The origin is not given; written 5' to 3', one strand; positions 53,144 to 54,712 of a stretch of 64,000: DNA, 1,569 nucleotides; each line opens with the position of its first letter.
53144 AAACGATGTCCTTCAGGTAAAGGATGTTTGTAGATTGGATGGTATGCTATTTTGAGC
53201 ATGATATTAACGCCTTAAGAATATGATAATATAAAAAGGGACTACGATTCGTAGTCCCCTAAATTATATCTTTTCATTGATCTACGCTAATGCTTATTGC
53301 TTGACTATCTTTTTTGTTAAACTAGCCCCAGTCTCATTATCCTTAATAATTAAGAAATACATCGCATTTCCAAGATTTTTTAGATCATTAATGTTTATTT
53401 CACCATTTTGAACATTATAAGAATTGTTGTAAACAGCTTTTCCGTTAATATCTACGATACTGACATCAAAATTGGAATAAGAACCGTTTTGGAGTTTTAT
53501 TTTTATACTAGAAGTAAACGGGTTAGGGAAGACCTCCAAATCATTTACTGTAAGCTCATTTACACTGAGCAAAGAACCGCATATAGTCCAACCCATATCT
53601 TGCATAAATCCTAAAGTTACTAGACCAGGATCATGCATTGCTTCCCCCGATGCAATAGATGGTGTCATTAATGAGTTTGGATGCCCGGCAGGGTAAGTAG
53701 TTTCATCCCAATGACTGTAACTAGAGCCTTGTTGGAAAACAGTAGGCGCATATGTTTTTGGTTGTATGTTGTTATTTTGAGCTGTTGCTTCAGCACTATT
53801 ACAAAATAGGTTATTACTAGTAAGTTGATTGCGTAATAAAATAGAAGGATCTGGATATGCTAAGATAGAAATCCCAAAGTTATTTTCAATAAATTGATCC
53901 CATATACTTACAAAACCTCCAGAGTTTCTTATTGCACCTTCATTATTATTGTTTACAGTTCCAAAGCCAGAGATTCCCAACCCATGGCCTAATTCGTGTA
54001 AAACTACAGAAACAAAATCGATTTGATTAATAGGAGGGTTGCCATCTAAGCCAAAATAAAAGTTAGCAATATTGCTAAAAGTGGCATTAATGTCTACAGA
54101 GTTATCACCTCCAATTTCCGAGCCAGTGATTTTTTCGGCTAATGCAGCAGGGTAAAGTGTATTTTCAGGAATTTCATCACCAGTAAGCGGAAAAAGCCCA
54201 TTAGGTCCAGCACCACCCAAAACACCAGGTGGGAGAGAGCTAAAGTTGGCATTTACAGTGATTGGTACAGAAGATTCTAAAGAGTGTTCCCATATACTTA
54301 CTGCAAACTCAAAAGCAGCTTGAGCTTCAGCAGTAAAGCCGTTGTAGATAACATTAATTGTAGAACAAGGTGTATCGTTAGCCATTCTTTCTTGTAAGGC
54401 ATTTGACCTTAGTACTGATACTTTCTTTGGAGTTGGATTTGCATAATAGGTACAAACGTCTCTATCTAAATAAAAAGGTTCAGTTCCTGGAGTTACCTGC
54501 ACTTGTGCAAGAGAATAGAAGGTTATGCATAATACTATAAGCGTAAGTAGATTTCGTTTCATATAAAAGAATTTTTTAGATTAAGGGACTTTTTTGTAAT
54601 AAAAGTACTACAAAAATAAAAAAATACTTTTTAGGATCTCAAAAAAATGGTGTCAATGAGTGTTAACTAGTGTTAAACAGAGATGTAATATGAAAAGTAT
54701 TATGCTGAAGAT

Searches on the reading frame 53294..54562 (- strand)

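Call 60: search_protein_families(library=pfam, proteins=[window:53294-54562:-], max_evalue=0.001)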
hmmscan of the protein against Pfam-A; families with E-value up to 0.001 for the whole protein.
window:53294-54562:- (422 aa): 1 family
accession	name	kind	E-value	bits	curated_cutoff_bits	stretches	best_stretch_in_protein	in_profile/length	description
PF18962.6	Por_Secre_tail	-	3.3e-11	43.8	27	1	344-420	1-75/75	Secretion system C-terminal sorting domain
